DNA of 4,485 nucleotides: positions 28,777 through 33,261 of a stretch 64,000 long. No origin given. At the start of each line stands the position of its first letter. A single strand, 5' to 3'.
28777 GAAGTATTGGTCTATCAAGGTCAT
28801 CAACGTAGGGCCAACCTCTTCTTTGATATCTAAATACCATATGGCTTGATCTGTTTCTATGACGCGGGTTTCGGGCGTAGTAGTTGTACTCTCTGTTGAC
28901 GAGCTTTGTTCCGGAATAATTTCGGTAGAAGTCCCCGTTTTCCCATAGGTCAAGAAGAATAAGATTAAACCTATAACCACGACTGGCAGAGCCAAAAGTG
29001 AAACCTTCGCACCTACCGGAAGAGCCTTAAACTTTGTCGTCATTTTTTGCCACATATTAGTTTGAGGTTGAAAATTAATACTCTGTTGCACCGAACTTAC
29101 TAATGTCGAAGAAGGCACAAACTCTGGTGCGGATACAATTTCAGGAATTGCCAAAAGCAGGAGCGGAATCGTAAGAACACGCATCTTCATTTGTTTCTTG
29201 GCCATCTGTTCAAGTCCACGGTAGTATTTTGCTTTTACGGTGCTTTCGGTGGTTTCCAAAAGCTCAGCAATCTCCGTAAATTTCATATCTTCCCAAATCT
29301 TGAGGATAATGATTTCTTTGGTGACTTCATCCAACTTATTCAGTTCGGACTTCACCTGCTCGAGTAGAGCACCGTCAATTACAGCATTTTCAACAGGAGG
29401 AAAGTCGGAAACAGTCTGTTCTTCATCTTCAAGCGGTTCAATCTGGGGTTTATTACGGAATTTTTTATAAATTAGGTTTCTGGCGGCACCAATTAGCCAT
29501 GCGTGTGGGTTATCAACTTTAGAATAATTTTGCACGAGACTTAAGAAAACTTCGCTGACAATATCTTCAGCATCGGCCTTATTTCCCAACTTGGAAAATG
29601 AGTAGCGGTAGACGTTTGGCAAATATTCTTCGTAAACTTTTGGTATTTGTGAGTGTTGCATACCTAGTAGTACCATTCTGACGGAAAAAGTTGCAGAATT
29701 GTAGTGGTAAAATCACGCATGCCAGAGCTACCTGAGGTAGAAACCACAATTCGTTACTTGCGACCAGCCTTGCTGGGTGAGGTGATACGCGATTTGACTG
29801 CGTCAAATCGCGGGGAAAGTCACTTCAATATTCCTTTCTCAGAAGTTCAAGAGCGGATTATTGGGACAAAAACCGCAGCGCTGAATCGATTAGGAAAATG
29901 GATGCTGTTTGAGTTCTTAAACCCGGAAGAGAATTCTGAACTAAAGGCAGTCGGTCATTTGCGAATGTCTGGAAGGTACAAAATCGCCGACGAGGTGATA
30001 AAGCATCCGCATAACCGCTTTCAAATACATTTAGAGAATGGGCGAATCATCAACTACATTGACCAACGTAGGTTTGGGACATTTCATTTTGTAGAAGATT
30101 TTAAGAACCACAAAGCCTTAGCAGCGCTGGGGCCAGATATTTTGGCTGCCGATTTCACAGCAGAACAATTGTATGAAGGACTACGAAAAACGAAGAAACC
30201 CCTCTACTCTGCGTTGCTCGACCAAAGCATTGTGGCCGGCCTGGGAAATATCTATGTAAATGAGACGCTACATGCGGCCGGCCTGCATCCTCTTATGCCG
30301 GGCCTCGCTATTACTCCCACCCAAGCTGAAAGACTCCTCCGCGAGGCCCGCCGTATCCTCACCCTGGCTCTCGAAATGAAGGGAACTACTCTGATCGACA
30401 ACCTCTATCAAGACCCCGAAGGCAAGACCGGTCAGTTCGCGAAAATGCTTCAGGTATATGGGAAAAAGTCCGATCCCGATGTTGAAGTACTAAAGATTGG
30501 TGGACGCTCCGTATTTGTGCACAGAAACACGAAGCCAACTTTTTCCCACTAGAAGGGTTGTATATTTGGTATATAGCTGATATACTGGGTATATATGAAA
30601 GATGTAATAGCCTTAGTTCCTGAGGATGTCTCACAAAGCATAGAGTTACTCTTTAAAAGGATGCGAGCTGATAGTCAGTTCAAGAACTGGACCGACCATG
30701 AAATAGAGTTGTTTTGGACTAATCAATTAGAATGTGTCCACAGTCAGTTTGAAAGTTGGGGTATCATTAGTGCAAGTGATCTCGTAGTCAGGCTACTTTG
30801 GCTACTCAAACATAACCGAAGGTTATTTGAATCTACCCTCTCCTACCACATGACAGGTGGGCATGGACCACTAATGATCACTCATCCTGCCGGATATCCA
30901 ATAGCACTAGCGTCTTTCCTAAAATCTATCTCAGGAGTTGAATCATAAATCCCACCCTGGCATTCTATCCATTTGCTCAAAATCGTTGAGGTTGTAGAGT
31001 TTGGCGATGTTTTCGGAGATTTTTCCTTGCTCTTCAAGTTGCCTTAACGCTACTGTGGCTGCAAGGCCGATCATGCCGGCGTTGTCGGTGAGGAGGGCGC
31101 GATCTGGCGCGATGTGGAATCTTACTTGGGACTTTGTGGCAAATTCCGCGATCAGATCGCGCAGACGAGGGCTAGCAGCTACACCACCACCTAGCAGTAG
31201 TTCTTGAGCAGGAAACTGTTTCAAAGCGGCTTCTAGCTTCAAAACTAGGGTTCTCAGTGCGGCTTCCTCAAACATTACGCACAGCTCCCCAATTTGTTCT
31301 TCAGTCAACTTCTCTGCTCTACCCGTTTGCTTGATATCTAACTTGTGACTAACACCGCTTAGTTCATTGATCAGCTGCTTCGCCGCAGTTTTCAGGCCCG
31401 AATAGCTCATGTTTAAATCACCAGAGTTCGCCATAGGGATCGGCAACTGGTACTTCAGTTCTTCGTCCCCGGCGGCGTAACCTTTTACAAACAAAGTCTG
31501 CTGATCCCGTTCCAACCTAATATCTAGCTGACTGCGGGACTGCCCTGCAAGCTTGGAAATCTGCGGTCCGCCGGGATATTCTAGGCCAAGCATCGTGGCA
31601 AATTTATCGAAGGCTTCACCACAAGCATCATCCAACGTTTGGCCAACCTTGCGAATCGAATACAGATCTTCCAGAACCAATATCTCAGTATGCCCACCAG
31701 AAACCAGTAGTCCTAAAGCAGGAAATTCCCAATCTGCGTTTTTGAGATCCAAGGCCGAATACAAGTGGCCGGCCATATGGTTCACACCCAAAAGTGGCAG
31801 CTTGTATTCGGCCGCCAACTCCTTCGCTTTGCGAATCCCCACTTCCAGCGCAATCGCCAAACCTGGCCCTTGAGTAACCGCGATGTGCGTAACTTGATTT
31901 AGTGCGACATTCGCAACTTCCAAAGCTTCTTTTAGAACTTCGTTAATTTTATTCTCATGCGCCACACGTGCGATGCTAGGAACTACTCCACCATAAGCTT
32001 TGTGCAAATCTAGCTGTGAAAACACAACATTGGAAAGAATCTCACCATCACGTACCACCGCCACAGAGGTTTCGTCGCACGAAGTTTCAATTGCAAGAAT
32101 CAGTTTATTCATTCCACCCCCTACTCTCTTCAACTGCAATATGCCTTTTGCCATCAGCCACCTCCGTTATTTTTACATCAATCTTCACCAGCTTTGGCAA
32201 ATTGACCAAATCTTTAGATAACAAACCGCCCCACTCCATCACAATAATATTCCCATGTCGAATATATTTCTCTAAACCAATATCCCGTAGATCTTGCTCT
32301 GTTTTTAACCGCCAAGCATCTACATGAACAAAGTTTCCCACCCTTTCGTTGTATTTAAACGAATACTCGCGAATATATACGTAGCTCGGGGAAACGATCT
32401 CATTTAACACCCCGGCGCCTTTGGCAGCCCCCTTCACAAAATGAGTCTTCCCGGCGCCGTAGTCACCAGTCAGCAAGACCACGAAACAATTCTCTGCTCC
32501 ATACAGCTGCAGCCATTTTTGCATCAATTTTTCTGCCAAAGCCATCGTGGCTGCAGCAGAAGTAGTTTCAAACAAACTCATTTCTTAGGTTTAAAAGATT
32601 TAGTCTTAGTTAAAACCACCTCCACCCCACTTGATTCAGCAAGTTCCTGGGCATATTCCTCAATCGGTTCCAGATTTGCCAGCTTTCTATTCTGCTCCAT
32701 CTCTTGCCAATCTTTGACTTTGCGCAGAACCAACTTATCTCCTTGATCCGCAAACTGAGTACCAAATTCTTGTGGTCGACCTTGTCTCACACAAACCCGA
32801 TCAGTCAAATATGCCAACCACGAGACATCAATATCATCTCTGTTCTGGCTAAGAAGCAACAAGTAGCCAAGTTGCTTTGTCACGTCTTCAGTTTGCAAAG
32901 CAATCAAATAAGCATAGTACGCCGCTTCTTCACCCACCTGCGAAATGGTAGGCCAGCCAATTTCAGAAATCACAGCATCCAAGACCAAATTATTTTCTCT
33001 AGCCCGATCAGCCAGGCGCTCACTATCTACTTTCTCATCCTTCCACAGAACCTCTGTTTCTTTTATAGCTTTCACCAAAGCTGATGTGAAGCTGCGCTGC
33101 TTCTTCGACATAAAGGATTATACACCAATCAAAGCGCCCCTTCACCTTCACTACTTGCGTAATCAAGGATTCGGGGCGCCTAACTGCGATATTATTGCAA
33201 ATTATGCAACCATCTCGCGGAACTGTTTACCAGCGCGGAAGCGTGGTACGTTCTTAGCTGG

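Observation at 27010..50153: Two paralogous ECF sigma factor - transmembrane - large extracytoplasmic domain fusion proteins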

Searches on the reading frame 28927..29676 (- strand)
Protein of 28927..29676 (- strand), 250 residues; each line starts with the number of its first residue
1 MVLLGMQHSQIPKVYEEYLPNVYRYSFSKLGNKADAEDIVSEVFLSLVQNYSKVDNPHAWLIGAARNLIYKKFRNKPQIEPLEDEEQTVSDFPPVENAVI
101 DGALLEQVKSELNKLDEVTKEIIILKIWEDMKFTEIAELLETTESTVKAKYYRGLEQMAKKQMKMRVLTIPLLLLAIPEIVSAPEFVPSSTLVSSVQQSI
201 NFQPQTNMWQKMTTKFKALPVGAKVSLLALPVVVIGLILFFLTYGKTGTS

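Call 20: find_homologous_proteins(query=window:28927-29676:-, max_evalue=0.00001)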
Query seq(250 aa) (250 aa): 9 proteins with E <= 0.00001 among 2350 candidates.
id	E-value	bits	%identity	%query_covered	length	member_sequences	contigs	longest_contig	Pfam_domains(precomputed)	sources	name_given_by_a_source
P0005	6.4e-14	70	35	59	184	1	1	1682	PF04542.21,PF08281.19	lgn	-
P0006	2.4e-9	55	30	59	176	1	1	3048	PF04545.23,PF04542.21,PF08281.19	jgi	jgi:RNA polymerase sigma-70 factor (ECF subfamily)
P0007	4.8e-9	54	30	59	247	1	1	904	PF04545.23,PF04542.21,PF08281.19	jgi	jgi:RNA polymerase sigma-70 factor (ECF subfamily)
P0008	2.7e-8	52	31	63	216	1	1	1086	PF04545.23,PF04542.21,PF08281.19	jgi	jgi:RNA polymerase sigma-70 factor (ECF subfamily)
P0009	3.0e-8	52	30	61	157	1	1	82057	PF04545.23,PF04542.21,PF08281.19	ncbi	ncbi:MAG: sigma-70 family RNA polymerase sigma factor [Thermoguttaceae bacterium]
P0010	2.3e-7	49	29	63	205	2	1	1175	PF07638.18,PF04545.23,PF04542.21,PF08281.19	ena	-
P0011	2.8e-7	48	31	59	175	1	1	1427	PF04545.23,PF04542.21,PF08281.19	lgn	-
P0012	1.3e-6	46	34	54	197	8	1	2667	PF07638.18,PF00196.26,PF04545.23,PF04542.21,PF08281.19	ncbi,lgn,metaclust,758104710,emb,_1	metaclust:\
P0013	3.4e-6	45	27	54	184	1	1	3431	PF07638.18,PF04545.23,PF04542.21,PF08281.19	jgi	jgi:RNA polymerase sigma-70 factor (ECF subfamily)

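Call 57: find_related_loci(query=A3, collection=genome_contigs, flank=4000)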
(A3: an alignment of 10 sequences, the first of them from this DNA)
Query A3 (245 aa) in genome_contigs; peptide patterns used: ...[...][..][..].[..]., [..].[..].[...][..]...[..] (x = any residue, [..] = any of these).
600 stretches matched a pattern (row limit reached: there are more); 400 encode a relative of the query (tblastn E <= 1e-3); the best 80 are kept; 80 distinct loci.
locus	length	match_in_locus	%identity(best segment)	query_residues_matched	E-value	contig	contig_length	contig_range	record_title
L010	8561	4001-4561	38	3-178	2e-33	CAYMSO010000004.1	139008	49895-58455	MAG TPA_asm: uncultured Candidatus Saccharibacteria bacterium isolate binchicken_co130_46 genome assembly, contig: NODE_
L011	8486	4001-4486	30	9-175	1e-21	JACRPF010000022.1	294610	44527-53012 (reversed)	MAG: Spirochaetes bacterium isolate NC_groundwater_1980_Pr3_S-0.2um_53_5 scaffold_773567, whole genome shotgun sequence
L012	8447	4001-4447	38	8-154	5e-21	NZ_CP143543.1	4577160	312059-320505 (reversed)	Neobacillus sp. SCS-31 chromosome, complete genome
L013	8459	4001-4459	32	8-158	1e-19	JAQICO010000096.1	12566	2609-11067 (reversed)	MAG: Spirochaetaceae bacterium isolate GH23 k119_124440, whole genome shotgun sequence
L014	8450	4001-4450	32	9-153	2e-18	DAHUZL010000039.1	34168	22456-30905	MAG TPA_asm: Candidatus Dormiibacterota bacterium isolate clean280 k141_359519, whole genome shotgun sequence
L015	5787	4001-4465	33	4-155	2e-18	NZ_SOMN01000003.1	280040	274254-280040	Cohnella luojiensis strain CCTCC AB 208254 Scaffold3_1, whole genome shotgun sequence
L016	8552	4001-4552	28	8-196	4e-18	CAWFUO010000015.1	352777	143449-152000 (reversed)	MAG: Candidatus Dormibacteraeota bacterium isolate MFD09286.bin.2.130 genome assembly, contig: contig_74980, whole genom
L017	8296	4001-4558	28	8-194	7e-18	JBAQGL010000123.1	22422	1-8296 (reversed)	MAG: Candidatus Dormiibacterota bacterium isolate MFD09291_ilm_asm_bin17 k127_252360, whole genome shotgun sequence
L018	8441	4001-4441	31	8-150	7e-18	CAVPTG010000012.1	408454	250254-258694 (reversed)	MAG: Candidatus Dormibacteraeota bacterium isolate MFD09286.bin.2.129 genome assembly, contig: contig_52970, whole genom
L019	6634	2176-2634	27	4-153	9e-18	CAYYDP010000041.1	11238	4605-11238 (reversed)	MAG TPA_asm: uncultured Gammaproteobacteria bacterium isolate SRP239054_co1_193 genome assembly, contig: NODE_4477_lengt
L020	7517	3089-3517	32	9-155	2e-17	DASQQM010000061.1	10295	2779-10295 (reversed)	MAG TPA_asm: Anaerolineae bacterium isolate SMAG_U10857 k141_254396, whole genome shotgun sequence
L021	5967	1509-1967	33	9-156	2e-17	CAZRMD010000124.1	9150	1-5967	MAG TPA_asm: uncultured Actinomycetes bacterium isolate SRP272529_co2_28 genome assembly, contig: NODE_14044_length_9150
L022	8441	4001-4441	30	8-150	2e-17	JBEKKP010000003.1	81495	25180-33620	MAG: Candidatus Dormibacteria bacterium isolate SPRUCE 34 SPRUCE_34_3, whole genome shotgun sequence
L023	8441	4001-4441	30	8-150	3e-17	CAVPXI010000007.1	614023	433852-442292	MAG: Candidatus Dormibacteraeota bacterium isolate MFD10064.bin.2.80 genome assembly, contig: contig_18026, whole genome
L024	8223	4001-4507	30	4-177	4e-17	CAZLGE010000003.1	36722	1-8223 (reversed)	MAG TPA_asm: uncultured Gammaproteobacteria bacterium isolate binchicken_co269_228 genome assembly, contig: NODE_959_len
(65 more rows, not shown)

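Call 67: search_protein_families(library=pfam, alignment_id=A3, max_evalue=5)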
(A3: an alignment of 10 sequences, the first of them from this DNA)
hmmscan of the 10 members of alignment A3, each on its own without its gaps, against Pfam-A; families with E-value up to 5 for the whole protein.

A. member 1, seq(245 aa): 6 families
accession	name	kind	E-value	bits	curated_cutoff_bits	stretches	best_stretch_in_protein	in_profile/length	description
PF04542.20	Sigma70_r2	-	1.7e-12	47.4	24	1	10-70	2-67/71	Sigma-70 region 2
PF08281.18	Sigma70_r4_2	-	1e-11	44.7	25.7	1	101-153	2-54/54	Sigma-70, region 4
PF04545.22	Sigma70_r4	-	0.00015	21.7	24.1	1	107-153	2-48/50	Sigma-70, region 4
PF24330.1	DUF7499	-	0.0069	16.6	27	1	107-218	66-172/193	Family of unknown function (DUF7499)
PF16119.10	DUF4835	-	0.042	13.5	25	1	105-157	217-269/276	Domain of unknown function (DUF4835)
PF07145.20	PAM2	-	0.065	13.4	20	1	176-185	8-17/18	Ataxin-2 C-terminal region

B. families by the number of members that match (of 10 scanned): 24 families
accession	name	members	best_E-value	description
PF04542.20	Sigma70_r2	10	1.3e-12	Sigma-70 region 2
PF08281.18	Sigma70_r4_2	10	1.8e-12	Sigma-70, region 4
PF04545.22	Sigma70_r4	10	2e-10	Sigma-70, region 4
PF07638.17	Sigma70_ECF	8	2.1e-05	ECF sigma factor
PF00196.25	GerE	6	0.018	Bacterial regulatory proteins, luxR family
PF16119.10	DUF4835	4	0.0048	Domain of unknown function (DUF4835)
PF13384.12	HTH_23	1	0.0028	Homeodomain-like domain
PF24330.1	DUF7499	1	0.0069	Family of unknown function (DUF7499)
PF02001.22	DUF134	1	0.025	Protein of unknown function DUF134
PF18549.6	NitrOD1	1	0.029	Nitrosopumilus output domain 1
PF23347.1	TPR_Nup160_C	1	0.032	Nup160 C-terminal TPR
PF02680.19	DUF211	1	0.036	Uncharacterized ArCR, COG1888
PF21291.3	CYNS_N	1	0.041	Cyanate hydratase, N-terminal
PF22915.1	ARMH5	1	0.055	Armadillo-like helical domain-containing protein 5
PF08279.18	HTH_11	1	0.063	HTH domain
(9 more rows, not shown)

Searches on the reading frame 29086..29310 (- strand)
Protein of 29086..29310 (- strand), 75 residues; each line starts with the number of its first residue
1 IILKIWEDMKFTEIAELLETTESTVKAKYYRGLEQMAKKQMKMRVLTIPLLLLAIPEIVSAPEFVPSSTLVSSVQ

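Call 88: find_related_loci(query=A4, collection=metagenome_contigs, flank=3500)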
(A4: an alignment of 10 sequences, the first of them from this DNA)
Query A4 (75 aa) in metagenome_contigs; peptide patterns used: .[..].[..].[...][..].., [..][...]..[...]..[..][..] (x = any residue, [..] = any of these).
214 stretches matched a pattern; 54 encode a relative of the query (tblastn E <= 1e-3); 54 distinct loci.
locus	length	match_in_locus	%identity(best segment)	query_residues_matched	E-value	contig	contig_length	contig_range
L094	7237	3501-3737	44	1-74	3e-17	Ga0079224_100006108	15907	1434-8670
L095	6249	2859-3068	43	1-64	5e-16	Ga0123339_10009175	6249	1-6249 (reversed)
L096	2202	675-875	37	1-64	4e-15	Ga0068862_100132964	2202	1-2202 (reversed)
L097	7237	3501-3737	42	1-74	2e-13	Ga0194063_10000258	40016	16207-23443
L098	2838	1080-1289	40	1-64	2e-12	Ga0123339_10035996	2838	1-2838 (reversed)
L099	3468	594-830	41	1-74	2e-11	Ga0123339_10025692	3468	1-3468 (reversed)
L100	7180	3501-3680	37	1-55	2e-9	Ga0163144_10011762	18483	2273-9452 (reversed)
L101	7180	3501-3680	37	1-55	2e-9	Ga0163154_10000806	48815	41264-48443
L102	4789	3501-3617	51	1-39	5e-8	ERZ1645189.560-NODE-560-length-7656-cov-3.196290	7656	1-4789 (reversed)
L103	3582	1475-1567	58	8-38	9e-8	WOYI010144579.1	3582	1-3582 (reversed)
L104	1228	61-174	50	1-38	8e-8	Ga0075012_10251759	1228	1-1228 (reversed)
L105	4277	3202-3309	47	1-36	1e-7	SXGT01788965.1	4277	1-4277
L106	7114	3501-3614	47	1-38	4e-7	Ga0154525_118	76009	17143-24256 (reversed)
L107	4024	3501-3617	36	1-39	4e-7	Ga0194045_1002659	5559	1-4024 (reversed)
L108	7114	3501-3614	47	1-38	4e-7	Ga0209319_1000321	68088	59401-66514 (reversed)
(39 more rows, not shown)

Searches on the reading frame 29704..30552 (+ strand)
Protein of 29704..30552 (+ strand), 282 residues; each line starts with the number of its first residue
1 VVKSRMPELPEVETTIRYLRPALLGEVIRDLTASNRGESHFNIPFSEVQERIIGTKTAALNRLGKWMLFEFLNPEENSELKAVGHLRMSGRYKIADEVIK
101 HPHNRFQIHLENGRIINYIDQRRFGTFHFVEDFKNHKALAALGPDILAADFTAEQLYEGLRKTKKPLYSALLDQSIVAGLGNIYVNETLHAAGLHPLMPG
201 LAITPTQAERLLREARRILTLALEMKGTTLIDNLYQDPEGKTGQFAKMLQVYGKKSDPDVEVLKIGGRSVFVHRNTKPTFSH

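Call 9: search_protein_families(library=pfam, proteins=[window:29704-30552:+], max_evalue=0.001)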
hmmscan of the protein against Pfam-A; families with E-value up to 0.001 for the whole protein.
window:29704-30552:+ (282 aa): 2 families
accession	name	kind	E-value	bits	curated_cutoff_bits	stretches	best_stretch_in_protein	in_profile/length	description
PF01149.29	Fapy_DNA_glyco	-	5.6e-26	91.9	25.5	1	6-126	1-116/117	Formamidopyrimidine-DNA glycosylase N-terminal domain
PF06831.19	H2TH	-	1.8e-23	82.8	34.7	1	142-230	1-89/93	Formamidopyrimidine-DNA glycosylase H2TH domain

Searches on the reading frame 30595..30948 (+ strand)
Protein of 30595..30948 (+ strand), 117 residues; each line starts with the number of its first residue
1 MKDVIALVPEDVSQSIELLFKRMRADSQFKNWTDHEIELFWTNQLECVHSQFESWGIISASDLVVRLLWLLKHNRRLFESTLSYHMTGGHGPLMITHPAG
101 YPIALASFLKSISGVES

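Call 99: search_protein_families(library=pfam, proteins=[window:30595-30948:+], max_evalue=0.001)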
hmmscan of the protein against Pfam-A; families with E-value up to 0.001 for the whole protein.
window:30595-30948:+ (117 aa): 0 families

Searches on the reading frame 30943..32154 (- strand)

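Call 10: search_protein_families(library=pfam, proteins=[window:30943-32154:-], max_evalue=0.001)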
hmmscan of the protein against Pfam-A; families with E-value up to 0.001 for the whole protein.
window:30943-32154:- (403 aa): 1 family
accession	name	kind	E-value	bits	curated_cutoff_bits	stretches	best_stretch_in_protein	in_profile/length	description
PF00814.31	TsaD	-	1.1e-74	252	24.8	1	38-363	1-263/264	tRNA N6-adenosine threonylcarbamoyltransferase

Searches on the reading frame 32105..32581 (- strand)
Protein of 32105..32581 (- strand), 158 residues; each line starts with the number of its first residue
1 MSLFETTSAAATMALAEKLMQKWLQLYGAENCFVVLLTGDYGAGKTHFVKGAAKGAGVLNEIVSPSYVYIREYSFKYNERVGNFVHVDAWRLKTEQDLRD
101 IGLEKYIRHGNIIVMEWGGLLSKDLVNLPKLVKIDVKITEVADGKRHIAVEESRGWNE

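Call 24: search_protein_families(library=pfam, proteins=[window:32105-32581:-], max_evalue=0.0001)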
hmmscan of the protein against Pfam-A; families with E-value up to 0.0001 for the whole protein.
window:32105-32581:- (158 aa): 1 family
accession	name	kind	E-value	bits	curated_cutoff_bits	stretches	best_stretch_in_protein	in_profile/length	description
PF02367.23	TsaE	-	1.1e-26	93.8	26.6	1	7-146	2-126/128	Threonylcarbamoyl adenosine biosynthesis protein TsaE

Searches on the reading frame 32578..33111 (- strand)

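Call 99: search_protein_families(library=pfam, proteins=[window:32578-33111:-], max_evalue=0.001)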
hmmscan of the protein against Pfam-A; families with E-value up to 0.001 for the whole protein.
window:32578-33111:- (177 aa): 1 family
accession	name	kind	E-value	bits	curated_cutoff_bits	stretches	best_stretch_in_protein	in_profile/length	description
PF20329.3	DUF6624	-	8.6e-14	51.8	27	1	33-165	37-172/173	Family of unknown function (DUF6624)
